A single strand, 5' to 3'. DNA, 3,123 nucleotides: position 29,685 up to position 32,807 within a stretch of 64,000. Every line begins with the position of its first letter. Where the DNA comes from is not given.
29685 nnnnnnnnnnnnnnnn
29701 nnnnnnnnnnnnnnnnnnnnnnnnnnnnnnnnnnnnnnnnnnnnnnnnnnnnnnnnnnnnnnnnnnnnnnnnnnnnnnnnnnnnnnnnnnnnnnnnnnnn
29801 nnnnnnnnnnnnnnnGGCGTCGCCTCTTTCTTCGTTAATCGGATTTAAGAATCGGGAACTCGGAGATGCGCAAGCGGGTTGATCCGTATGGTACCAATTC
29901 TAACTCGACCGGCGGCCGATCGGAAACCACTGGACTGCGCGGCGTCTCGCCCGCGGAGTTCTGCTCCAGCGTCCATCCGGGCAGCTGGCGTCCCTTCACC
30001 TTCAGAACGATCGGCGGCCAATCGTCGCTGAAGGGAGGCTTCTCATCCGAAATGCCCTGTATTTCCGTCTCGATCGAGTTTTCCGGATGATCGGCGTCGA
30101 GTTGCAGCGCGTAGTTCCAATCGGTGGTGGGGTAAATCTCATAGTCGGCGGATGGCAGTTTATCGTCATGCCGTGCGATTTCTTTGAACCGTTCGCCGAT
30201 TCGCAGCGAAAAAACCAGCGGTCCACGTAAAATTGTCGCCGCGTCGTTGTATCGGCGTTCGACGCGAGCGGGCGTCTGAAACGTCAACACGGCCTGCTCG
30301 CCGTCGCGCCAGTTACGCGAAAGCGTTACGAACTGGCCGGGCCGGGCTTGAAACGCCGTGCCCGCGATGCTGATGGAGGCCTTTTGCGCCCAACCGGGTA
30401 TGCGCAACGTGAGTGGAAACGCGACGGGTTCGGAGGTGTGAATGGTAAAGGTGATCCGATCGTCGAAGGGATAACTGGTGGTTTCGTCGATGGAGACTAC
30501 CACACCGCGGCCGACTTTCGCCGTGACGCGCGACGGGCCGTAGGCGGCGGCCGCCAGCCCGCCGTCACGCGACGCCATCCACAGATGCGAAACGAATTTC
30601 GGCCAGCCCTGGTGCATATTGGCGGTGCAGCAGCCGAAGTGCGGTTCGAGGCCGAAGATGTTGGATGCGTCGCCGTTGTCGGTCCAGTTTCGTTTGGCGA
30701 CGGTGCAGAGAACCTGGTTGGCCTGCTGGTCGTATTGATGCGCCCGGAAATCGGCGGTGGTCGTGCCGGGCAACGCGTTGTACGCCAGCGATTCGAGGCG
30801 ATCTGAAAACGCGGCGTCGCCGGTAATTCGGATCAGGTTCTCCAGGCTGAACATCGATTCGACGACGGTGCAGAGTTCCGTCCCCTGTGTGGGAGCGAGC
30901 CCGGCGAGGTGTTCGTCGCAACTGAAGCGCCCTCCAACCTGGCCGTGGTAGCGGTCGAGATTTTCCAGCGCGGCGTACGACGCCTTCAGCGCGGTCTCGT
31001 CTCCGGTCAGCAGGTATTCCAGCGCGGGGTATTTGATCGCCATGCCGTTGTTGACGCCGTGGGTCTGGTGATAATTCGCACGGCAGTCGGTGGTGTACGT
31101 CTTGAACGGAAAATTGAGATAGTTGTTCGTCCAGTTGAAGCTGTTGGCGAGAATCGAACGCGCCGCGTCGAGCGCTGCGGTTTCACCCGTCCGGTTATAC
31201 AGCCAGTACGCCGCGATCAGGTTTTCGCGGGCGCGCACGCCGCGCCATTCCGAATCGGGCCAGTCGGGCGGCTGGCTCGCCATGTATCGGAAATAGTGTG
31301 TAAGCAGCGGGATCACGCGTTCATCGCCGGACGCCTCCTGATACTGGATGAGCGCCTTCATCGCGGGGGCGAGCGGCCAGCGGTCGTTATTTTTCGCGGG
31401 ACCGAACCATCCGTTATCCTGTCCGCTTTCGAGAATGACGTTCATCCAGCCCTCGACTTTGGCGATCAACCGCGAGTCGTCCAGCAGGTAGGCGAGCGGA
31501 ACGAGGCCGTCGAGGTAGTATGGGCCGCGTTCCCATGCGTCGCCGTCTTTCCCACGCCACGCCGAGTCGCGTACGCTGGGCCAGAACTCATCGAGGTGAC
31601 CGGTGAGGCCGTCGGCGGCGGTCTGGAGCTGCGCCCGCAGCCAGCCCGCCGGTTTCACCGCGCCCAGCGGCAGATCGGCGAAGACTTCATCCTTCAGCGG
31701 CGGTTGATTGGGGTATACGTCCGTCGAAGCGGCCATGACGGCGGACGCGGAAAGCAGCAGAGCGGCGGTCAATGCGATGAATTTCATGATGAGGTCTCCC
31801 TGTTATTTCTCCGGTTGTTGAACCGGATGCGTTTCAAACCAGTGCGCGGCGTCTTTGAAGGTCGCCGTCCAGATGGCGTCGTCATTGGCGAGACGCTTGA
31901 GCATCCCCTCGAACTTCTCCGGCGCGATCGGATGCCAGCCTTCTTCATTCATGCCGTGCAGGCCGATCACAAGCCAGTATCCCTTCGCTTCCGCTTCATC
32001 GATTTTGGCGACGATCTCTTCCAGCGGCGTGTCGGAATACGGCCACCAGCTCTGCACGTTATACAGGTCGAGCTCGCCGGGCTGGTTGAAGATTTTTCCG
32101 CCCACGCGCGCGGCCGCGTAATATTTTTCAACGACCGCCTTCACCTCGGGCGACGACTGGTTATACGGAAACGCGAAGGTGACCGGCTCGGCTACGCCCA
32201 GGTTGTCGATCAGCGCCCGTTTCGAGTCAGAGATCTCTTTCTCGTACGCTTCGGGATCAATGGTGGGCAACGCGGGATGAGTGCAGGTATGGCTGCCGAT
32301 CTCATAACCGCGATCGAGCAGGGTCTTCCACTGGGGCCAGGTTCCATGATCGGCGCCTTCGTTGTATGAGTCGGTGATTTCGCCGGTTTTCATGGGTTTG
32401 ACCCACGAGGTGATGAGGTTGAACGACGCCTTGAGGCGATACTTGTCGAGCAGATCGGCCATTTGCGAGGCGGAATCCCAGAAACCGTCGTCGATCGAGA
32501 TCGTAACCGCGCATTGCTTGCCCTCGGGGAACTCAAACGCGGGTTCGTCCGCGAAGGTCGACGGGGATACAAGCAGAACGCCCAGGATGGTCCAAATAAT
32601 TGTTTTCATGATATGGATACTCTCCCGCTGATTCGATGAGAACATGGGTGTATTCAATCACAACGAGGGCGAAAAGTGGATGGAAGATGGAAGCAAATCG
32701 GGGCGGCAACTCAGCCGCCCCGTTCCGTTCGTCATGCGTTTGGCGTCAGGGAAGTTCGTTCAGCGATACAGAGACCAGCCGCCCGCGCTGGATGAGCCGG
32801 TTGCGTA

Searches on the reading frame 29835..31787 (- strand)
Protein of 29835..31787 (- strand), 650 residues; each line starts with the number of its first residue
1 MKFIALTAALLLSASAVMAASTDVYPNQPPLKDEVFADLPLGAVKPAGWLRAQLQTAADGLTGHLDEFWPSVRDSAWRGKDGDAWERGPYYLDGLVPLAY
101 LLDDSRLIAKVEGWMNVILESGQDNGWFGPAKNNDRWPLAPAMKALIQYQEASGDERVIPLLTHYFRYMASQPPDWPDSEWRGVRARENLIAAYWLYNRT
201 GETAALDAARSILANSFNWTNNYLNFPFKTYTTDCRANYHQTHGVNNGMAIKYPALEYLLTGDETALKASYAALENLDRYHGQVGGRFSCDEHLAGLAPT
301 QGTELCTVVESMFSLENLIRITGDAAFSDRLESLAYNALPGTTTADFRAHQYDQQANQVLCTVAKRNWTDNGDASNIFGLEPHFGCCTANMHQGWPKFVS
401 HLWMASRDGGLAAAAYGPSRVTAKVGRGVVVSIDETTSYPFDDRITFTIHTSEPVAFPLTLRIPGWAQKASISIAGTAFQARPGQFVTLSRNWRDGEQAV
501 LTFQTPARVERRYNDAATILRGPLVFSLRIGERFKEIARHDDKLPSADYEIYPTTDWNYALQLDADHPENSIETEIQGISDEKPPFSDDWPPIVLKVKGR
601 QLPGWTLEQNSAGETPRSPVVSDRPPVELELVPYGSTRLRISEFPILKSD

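Call 52: search_protein_families(library=pfam, proteins=[window:29835-31787:-], max_evalue=0.001)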
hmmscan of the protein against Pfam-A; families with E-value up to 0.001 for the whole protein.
window:29835-31787:- (650 aa): 2 families
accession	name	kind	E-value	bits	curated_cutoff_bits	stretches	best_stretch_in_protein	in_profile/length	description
PF07944.18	Beta-AFase-like_GH127_cat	-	2.9e-20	73.1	24.9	1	108-398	80-374/376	Beta-L-arabinofuranosidase, GH127 catalytic domain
PF20736.2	Glyco_hydro127M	-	3.2e-18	66.1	24.2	1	411-504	2-94/95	Beta-L-arabinofuranosidase, GH127 middle domain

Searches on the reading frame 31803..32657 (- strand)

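Call 52: search_protein_families(library=pfam, proteins=[window:31803-32657:-], max_evalue=0.001)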
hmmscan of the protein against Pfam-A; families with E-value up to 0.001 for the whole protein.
window:31803-32657:- (284 aa): 2 families
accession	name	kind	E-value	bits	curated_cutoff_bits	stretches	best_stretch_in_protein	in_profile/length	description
PF01522.26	Polysacc_deac_1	-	2.1e-19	70.1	23.1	1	49-179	7-119/124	Polysaccharide deacetylase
PF10096.14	DUF2334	-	7.2e-10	39.2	26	1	60-235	15-188/203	Uncharacterized protein conserved in bacteria (DUF2334)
